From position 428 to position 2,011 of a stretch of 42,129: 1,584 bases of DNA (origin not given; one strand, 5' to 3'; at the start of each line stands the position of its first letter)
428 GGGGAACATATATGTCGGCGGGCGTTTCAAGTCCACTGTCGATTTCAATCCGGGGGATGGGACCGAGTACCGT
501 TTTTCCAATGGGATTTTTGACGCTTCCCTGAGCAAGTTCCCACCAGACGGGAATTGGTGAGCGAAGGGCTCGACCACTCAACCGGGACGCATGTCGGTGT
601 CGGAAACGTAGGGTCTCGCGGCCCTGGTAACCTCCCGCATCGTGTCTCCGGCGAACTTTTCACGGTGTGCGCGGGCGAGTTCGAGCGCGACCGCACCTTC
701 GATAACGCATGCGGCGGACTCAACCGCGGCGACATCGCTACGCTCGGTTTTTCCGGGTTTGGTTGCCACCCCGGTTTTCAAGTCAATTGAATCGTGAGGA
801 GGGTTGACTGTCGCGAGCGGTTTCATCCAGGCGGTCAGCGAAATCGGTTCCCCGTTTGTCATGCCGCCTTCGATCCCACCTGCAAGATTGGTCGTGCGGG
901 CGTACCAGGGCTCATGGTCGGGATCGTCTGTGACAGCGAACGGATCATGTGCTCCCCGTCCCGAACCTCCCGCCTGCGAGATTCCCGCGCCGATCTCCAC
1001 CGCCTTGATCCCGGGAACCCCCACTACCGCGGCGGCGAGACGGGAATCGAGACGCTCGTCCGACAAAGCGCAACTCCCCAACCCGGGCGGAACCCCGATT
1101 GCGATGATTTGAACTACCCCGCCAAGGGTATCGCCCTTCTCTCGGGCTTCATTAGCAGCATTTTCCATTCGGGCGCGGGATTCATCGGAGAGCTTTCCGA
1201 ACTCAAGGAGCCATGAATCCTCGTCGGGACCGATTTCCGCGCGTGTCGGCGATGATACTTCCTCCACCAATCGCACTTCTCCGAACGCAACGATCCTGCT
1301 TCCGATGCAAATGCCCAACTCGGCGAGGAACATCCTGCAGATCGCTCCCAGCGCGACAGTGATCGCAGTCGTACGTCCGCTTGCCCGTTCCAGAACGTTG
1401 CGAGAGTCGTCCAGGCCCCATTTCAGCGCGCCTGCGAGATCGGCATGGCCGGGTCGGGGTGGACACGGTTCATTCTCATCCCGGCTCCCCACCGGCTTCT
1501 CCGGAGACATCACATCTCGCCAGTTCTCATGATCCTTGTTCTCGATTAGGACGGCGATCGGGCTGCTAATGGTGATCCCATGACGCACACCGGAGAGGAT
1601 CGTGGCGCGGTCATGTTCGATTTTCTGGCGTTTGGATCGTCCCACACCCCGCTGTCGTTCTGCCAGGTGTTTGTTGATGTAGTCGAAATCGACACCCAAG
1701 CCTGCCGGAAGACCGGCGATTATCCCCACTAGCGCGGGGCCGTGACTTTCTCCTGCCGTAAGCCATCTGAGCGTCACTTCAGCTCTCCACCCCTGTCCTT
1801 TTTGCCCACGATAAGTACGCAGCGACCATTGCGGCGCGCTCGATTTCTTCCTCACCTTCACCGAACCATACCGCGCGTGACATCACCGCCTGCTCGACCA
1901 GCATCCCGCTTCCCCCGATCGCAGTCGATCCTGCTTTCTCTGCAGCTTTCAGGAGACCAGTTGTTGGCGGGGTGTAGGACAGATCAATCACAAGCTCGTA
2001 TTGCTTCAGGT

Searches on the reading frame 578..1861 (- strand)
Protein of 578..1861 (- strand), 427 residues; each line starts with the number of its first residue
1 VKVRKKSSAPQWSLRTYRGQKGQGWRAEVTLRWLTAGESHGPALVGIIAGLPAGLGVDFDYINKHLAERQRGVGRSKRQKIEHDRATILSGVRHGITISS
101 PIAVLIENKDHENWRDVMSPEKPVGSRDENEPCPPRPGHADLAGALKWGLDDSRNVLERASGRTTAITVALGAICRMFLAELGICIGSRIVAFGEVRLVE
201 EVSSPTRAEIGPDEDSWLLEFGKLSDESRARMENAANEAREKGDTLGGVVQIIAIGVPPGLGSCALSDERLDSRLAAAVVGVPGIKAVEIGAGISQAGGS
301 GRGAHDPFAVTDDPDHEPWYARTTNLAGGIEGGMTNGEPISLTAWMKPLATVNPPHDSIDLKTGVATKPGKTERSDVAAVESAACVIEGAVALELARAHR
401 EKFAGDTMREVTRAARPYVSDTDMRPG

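Call 8: search_protein_families(library=pfam, proteins=[window:578-1861:-], max_evalue=0.01)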
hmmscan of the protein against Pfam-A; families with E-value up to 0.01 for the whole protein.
window:578-1861:- (427 aa): 1 family
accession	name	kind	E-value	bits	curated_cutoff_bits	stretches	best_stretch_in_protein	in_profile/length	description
PF01264.26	Chorismate_synt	-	6.5e-94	314.7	27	1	31-398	1-325/327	Chorismate synthase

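Call 50: find_homologous_proteins(query=window:578-1861:-, max_evalue=1e-30)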
Query window:578-1861:- (427 aa): 7999 proteins with E <= 1e-30 among 8000 candidates; the best 120 are listed.
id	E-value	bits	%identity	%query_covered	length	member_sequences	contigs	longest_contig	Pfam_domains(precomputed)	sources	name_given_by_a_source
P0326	1.7e-262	889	100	93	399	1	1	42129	PF01264.27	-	-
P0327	8.2e-167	573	66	92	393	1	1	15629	PF01264.27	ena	-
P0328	1.1e-162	560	66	91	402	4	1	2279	PF01264.27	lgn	-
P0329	1.6e-155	536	65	92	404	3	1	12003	PF01264.27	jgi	jgi:chorismate synthase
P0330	9.5e-155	534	62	92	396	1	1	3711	PF01264.27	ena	-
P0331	2.4e-152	526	61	92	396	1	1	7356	PF01264.27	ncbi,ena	-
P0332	3.2e-152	525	62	91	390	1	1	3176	PF01264.27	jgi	jgi:chorismate synthase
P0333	4.2e-150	518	64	91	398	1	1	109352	PF01264.27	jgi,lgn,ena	-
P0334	1.3e-149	517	61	91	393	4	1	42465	PF01264.27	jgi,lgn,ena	-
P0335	5.0e-149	515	63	92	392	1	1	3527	PF01264.27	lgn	-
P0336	9.4e-149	514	61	92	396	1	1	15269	PF01264.27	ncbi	-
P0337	4.7e-146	505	63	87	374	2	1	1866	PF01264.27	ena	-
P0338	8.0e-146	504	58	93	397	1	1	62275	PF01264.27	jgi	-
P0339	7.9e-145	501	59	92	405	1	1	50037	PF01264.27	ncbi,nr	ncbi:MAG: chorismate synthase [bacterium]|nr:chorismate synthase [bacterium]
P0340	4.3e-143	495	57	90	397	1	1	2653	PF01264.27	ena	-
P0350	2.9e-121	423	55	91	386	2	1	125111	PF01264.27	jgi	-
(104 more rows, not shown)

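Call 77: find_encoding_contigs(protein=P0350, flank=10000, max_places=1)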
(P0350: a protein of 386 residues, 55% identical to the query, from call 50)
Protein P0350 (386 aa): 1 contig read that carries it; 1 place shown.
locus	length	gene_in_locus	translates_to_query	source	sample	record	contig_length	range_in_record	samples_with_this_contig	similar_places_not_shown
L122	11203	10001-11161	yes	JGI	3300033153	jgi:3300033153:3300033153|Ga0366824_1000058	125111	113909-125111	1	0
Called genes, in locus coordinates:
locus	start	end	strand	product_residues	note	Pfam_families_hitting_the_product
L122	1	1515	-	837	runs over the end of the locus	-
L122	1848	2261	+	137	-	PF12797:Fer4_2 (faint), PF12800:Fer4_4 (faint), PF13183:Fer4_8 (faint), PF00037:Fer4 (weak), PF13237:Fer4_10 (weak), PF14697:Fer4_21 (weak), PF12838:Fer4_7, PF00037:Fer4 (weak), +2 more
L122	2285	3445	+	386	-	PF01855:POR_N, PF02780:Transketolase_C, PF17147:PFOR_II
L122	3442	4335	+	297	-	PF02775:TPP_enzyme_C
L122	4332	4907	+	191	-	PF01558:POR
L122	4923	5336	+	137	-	PF13237:Fer4_10 (weak), PF13183:Fer4_8, PF13187:Fer4_9, PF13534:Fer4_17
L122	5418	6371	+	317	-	PF02754:CCG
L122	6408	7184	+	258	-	PF00111:Fer2 (weak), PF13534:Fer4_17 (faint), PF00037:Fer4 (faint), PF12838:Fer4_7, PF13183:Fer4_8 (weak), PF13187:Fer4_9, PF13237:Fer4_10, PF14697:Fer4_21 (weak)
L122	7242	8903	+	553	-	PF00890:FAD_binding_2, PF07992:Pyr_redox_2 (faint)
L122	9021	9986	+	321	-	PF08501:Shikimate_dh_N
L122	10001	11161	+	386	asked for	PF01264:Chorismate_synt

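Call 78: find_encoding_contigs(protein=P0333, flank=10000, max_places=1)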
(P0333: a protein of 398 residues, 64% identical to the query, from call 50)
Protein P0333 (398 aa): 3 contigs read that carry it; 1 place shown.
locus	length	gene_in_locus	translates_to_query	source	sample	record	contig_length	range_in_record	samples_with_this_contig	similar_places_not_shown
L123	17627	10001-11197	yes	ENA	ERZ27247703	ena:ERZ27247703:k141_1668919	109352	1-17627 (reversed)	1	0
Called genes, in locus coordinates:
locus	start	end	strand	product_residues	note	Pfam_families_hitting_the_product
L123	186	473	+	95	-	PF13187:Fer4_9 (faint), PF14697:Fer4_21 (faint), PF25160:LdpA_Fe-S-bd (faint), PF12797:Fer4_2 (weak), PF00037:Fer4 (weak), PF13237:Fer4_10 (weak), PF12800:Fer4_4 (faint), PF12838:Fer4_7, +1 more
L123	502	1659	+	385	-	PF01855:POR_N, PF02780:Transketolase_C (weak), PF17147:PFOR_II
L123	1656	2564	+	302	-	PF02775:TPP_enzyme_C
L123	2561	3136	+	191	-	PF01558:POR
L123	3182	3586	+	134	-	PF13183:Fer4_8, PF13187:Fer4_9 (weak), PF13534:Fer4_17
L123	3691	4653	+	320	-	PF02754:CCG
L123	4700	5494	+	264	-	PF13237:Fer4_10, PF12838:Fer4_7 (weak), PF13187:Fer4_9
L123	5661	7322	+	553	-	PF00890:FAD_binding_2, PF01134:GIDA (faint), PF01266:DAO (faint), PF03486:HI0933_like (faint), PF07992:Pyr_redox_2 (weak)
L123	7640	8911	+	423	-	-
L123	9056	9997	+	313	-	PF08501:Shikimate_dh_N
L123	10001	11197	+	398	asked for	PF01264:Chorismate_synt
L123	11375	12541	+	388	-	-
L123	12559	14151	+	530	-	-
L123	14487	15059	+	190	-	-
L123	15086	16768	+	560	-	PF01202:SKI, PF13238:AAA_18 (weak), PF00465:Fe-ADH (faint), PF13685:Fe-ADH_2 (weak), PF01761:DHQ_synthase, PF24621:DHQS_C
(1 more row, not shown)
